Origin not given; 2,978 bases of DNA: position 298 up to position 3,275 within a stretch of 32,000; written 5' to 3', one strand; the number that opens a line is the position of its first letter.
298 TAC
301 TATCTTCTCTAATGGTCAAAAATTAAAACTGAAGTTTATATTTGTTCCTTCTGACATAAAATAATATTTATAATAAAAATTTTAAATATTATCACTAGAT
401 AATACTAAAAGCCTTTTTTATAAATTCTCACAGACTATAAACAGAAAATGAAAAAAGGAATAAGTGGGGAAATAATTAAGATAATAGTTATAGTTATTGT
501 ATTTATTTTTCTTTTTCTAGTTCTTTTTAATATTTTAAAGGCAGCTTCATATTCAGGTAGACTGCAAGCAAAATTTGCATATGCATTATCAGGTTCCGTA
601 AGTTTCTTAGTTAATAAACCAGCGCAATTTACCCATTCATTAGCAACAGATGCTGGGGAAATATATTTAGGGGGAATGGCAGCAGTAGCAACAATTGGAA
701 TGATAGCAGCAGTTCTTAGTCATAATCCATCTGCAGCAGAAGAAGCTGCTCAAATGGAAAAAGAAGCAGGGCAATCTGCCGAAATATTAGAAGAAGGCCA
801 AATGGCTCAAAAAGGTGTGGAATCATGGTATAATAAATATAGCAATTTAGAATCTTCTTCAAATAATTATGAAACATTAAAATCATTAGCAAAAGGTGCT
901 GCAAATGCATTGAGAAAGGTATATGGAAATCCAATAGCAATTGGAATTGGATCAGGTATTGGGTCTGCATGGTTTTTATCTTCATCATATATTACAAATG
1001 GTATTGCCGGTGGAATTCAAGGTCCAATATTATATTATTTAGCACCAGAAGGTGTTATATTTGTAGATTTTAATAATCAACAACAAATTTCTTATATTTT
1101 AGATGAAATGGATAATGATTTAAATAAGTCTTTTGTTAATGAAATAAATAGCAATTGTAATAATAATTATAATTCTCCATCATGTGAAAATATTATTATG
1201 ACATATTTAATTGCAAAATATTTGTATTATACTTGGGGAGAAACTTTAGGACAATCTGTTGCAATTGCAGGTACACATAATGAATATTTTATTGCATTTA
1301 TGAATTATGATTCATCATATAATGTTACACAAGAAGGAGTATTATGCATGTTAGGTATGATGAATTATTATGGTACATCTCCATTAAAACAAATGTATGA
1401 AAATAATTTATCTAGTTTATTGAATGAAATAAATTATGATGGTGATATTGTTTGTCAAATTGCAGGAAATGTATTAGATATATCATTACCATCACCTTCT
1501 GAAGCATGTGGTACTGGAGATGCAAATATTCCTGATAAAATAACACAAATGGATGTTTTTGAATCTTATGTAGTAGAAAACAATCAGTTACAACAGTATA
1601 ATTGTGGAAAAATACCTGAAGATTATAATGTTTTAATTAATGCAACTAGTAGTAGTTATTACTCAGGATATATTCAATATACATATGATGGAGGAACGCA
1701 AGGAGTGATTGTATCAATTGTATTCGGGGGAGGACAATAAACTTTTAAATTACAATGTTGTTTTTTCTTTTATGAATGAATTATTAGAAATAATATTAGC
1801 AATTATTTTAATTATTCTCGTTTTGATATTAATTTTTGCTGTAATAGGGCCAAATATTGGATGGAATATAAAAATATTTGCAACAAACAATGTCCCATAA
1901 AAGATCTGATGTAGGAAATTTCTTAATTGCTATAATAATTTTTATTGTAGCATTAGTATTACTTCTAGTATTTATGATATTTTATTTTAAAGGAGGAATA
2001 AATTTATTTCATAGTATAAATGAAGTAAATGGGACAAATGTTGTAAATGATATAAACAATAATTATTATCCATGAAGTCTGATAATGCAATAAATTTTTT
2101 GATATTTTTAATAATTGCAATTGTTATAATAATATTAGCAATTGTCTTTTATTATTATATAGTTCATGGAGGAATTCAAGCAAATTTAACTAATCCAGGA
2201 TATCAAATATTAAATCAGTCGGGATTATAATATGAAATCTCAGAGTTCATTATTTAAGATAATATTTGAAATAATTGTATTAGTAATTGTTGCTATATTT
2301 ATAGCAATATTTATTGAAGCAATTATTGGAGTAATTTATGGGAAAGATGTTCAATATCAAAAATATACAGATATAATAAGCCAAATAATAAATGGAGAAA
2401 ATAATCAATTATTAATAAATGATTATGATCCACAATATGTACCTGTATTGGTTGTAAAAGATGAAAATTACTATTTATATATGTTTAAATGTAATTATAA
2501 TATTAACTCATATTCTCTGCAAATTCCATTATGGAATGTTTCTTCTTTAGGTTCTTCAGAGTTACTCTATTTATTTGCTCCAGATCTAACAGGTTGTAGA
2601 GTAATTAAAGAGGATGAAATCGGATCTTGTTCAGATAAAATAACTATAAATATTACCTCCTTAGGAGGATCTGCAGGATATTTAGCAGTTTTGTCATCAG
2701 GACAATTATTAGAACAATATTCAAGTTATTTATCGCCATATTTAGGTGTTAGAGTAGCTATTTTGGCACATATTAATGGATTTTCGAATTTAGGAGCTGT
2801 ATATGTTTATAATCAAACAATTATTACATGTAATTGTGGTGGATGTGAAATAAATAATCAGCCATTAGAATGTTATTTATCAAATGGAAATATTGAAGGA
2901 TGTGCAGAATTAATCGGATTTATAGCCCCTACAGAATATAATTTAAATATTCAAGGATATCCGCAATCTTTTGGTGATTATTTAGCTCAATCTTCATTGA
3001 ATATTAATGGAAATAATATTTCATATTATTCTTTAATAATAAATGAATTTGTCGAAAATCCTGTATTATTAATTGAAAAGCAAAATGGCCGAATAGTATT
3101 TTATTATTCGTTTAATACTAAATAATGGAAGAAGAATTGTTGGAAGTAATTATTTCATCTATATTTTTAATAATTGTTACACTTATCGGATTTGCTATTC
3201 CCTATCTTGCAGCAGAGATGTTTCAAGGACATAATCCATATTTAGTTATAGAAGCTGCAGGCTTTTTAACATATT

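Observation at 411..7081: Nine-gene, translationally coupled operon of N-terminally anchored, sequon-dense proteins with no recognisable family: candidate novel surface filament or adhesion apparatus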

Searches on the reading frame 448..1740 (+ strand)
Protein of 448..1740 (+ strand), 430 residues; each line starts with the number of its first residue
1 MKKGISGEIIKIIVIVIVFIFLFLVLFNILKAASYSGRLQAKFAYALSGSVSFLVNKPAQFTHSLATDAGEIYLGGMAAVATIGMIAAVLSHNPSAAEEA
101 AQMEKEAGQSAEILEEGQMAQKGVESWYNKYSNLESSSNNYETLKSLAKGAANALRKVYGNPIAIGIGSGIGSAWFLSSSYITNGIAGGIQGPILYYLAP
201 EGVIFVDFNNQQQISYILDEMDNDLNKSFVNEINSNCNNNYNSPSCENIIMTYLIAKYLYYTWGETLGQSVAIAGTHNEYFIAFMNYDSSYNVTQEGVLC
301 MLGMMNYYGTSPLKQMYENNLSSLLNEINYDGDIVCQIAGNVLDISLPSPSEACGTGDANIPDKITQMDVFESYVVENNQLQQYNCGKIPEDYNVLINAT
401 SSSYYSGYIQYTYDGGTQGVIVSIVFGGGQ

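Call 5: search_protein_families(library=pfam, proteins=[window:448-1740:+], max_evalue=1)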
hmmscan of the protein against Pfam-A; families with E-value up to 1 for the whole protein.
window:448-1740:+ (430 aa): 2 families
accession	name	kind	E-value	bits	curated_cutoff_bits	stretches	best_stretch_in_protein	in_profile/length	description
PF13800.11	Sigma_reg_N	-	0.21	12.3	26.3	1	1-35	4-38/91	Sigma factor regulator N-terminal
PF11833.13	CPP1-like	-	0.26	11.3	28.4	1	17-92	98-172/196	Protein CHAPERONE-LIKE PROTEIN OF POR1-like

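Call 6: search_protein_families(library=ncbifam, proteins=[window:448-1740:+], max_evalue=1)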
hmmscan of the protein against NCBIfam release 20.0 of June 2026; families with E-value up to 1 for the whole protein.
window:448-1740:+ (430 aa): 1 family
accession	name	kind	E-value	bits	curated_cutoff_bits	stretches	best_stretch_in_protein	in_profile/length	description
TIGR00914.1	2A0601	subfamily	0.013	13.3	701.45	1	13-91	882-958/1051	CusA/CzcA family heavy metal efflux RND transporter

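Call 7: find_encoding_contigs(protein=window:448-1740:+, flank=10000, max_places=6)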
Protein window:448-1740:+ (430 aa): no gene with exactly this product is on record in the collection.

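Call 55: search_solved_structures(query=A4, max_evalue=10)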
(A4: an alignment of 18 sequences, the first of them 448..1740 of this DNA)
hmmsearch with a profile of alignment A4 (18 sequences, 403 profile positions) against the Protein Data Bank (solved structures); distinct sequences matched with E-value up to 10: 2.
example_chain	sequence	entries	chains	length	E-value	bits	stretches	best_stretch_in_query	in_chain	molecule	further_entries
9kqp_F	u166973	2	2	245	0.02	16.9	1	64-160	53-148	Photosystem I reaction center subunit III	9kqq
6xeh_A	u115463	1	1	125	0.13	14.3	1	326-398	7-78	DE NOVO DESIGNED OR386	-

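Call 73: search_protein_families(library=phrogs, proteins=[window:448-1740:+], max_evalue=0.01)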
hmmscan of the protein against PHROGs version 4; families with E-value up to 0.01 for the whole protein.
window:448-1740:+ (430 aa): 1 family
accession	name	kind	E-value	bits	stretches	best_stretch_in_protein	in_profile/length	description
phrog_10755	-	unknown function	0.0034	18.6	0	287-332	6-51/84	-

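Call 99: search_protein_families(library=pfam, alignment_id=A4, max_evalue=1)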
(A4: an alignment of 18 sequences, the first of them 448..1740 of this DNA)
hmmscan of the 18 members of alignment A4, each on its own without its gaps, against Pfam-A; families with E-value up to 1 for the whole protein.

A. member 1, window:448-1740:+ (430 aa): 2 families
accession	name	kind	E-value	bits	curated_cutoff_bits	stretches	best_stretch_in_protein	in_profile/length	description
PF13800.11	Sigma_reg_N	-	0.21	12.3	26.3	1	1-35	4-38/91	Sigma factor regulator N-terminal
PF11833.13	CPP1-like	-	0.26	11.3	28.4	1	17-92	98-172/196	Protein CHAPERONE-LIKE PROTEIN OF POR1-like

B. families by the number of members that match (of 18 scanned): 20 families
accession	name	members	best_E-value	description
PF11085.13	YqhR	10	0.0095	Conserved membrane protein YqhR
PF10896.13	DUF2714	3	0.035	Protein of unknown function (DUF2714)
PF11337.13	DUF3139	3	0.14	Protein of unknown function (DUF3139)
PF11833.13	CPP1-like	2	0.26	Protein CHAPERONE-LIKE PROTEIN OF POR1-like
PF24364.1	DUF7520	2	0.29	Family of unknown function (DUF7520)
PF06739.17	SBBP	1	0.0093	Beta-propeller repeat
PF00364.28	Biotin_lipoyl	1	0.055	Biotin-requiring enzyme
PF04695.18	Pex14_N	1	0.067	Pex14 N-terminal domain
PF04003.17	Utp12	1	0.072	Dip2/Utp12 Family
PF12679.13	ABC2_membrane_2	1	0.09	ABC-2 family transporter protein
PF10717.14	ODV-E18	1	0.097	Occlusion-derived virus envelope protein ODV-E18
PF23430.1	DUF7117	1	0.12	Family of unknown function (DUF7117)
PF23017.2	WIV_2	1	0.12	Tospovirus NSs-like, WIV_2 domain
PF24380.1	DUF7536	1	0.12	Family of unknown function (DUF7536)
PF13786.12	DUF4179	1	0.16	Domain of unknown function (DUF4179)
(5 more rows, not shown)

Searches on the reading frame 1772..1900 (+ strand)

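Call 5: search_protein_families(library=pfam, proteins=[window:1772-1900:+], max_evalue=1)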
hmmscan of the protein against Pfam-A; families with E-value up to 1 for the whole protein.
window:1772-1900:+ (42 aa): 1 family
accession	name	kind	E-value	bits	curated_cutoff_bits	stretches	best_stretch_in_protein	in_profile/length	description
PF11337.13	DUF3139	-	0.2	12.7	27.3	1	11-39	3-36/83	Protein of unknown function (DUF3139)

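Call 6: search_protein_families(library=ncbifam, proteins=[window:1772-1900:+], max_evalue=1)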
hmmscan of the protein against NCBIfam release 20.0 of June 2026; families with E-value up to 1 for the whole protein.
window:1772-1900:+ (42 aa): 0 families

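Call 73: search_protein_families(library=phrogs, proteins=[window:1772-1900:+], max_evalue=0.01)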
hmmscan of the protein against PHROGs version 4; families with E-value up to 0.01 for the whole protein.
window:1772-1900:+ (42 aa): 0 families

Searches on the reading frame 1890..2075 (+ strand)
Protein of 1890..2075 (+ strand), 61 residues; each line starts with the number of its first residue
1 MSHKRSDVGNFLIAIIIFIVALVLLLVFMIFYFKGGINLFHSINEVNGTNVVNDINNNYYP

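Call 5: search_protein_families(library=pfam, proteins=[window:1890-2075:+], max_evalue=1)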
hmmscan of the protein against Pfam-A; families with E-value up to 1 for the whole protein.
window:1890-2075:+ (61 aa): 7 families
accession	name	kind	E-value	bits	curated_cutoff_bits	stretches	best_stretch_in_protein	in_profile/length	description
PF12575.13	Pox_EPC_I2-L1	-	0.03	15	23.4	1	6-34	41-70/72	Poxvirus entry protein complex L1 and I2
PF13800.11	Sigma_reg_N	-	0.064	14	26.3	1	10-54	15-52/91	Sigma factor regulator N-terminal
PF20456.3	DUF6709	-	0.082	12.3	27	1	11-57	12-64/339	Family of unknown function (DUF6709)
PF06837.17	Fijivirus_P9-2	-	0.27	11.4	27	1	14-57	87-131/178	Fijivirus P9-2 protein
PF15102.11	TMEM154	-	0.37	11.1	30.3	1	4-31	56-83/153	TMEM154 protein family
PF06024.17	Orf78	-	0.42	11.4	29.4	1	6-33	59-84/101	Orf78 (ac78)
PF06624.17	RAMP4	-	0.44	11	24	1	3-20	31-48/60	Ribosome associated membrane protein RAMP4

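Call 6: search_protein_families(library=ncbifam, proteins=[window:1890-2075:+], max_evalue=1)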
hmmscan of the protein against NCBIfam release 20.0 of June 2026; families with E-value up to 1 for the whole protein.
window:1890-2075:+ (61 aa): 2 families
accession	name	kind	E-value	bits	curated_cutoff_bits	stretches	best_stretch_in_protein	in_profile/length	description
NF038277.1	accessory_MacP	equivalog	0.014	15.8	45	1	3-33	68-98/98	cell wall synthase accessory phosphoprotein MacP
TIGR00799.1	mtp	subfamily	0.054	13.1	181.3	1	10-52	179-221/258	Golgi 4-transmembrane spanning transporter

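Call 73: search_protein_families(library=phrogs, proteins=[window:1890-2075:+], max_evalue=0.01)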
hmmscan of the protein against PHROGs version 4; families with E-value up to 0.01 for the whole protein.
window:1890-2075:+ (61 aa): 0 families

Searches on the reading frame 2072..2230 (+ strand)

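Call 5: search_protein_families(library=pfam, proteins=[window:2072-2230:+], max_evalue=1)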
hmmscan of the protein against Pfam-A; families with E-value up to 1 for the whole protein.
window:2072-2230:+ (52 aa): 4 families
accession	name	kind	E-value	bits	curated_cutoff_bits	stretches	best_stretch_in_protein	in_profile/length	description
PF06024.17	Orf78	-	0.0094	16.7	29.4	1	5-33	60-88/101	Orf78 (ac78)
PF25667.1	ASFV_P17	-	0.043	14.3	27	1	6-44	39-77/117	African swine fever virus minor capsid protein p17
PF10661.14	EssA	-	0.061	13.6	24.1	1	3-30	116-143/147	WXG100 protein secretion system (Wss), protein EssA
PF20456.3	DUF6709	-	0.5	9.7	27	1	4-40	183-219/339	Family of unknown function (DUF6709)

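Call 6: search_protein_families(library=ncbifam, proteins=[window:2072-2230:+], max_evalue=1)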
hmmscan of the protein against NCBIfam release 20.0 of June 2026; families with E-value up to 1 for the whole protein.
window:2072-2230:+ (52 aa): 2 families
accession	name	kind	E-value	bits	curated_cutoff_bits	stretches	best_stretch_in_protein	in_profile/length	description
TIGR01673.1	holin_LLH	equivalog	0.0042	17.5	34.75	1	10-32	4-26/108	phage holin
NF042931.1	SAG1386_EF1546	equivalog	0.0087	16.2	80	1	6-37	28-59/158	SAG1386/EF1546 family surface-associated protein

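Call 73: search_protein_families(library=phrogs, proteins=[window:2072-2230:+], max_evalue=0.01)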
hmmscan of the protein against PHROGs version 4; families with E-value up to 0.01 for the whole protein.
window:2072-2230:+ (52 aa): 0 families

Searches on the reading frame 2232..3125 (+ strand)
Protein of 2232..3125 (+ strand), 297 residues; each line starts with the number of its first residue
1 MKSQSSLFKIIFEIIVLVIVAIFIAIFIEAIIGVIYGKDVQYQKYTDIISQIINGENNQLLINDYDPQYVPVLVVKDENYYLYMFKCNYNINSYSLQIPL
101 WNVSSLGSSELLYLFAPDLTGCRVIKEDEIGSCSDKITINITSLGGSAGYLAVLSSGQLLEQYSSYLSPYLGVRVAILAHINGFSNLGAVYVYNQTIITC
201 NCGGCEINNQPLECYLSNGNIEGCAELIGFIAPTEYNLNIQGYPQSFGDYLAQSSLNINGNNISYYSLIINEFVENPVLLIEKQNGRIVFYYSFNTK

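Call 5: search_protein_families(library=pfam, proteins=[window:2232-3125:+], max_evalue=1)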
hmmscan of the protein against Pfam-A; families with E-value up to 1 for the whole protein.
window:2232-3125:+ (297 aa): 1 family
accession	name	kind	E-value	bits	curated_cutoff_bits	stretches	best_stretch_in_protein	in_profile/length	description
PF13800.11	Sigma_reg_N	-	0.34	11.6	26.3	1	8-53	9-54/91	Sigma factor regulator N-terminal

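Call 6: search_protein_families(library=ncbifam, proteins=[window:2232-3125:+], max_evalue=1)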
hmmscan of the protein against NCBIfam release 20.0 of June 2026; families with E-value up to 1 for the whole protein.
window:2232-3125:+ (297 aa): 0 families

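Call 73: search_protein_families(library=phrogs, proteins=[window:2232-3125:+], max_evalue=0.01)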
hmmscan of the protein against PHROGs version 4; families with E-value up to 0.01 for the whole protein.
window:2232-3125:+ (297 aa): 0 families

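Call 77: search_solved_structures(query=A6, max_evalue=10)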
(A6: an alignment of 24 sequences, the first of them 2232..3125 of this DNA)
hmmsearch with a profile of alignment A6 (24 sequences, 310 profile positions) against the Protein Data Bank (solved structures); distinct sequences matched with E-value up to 10: 0.
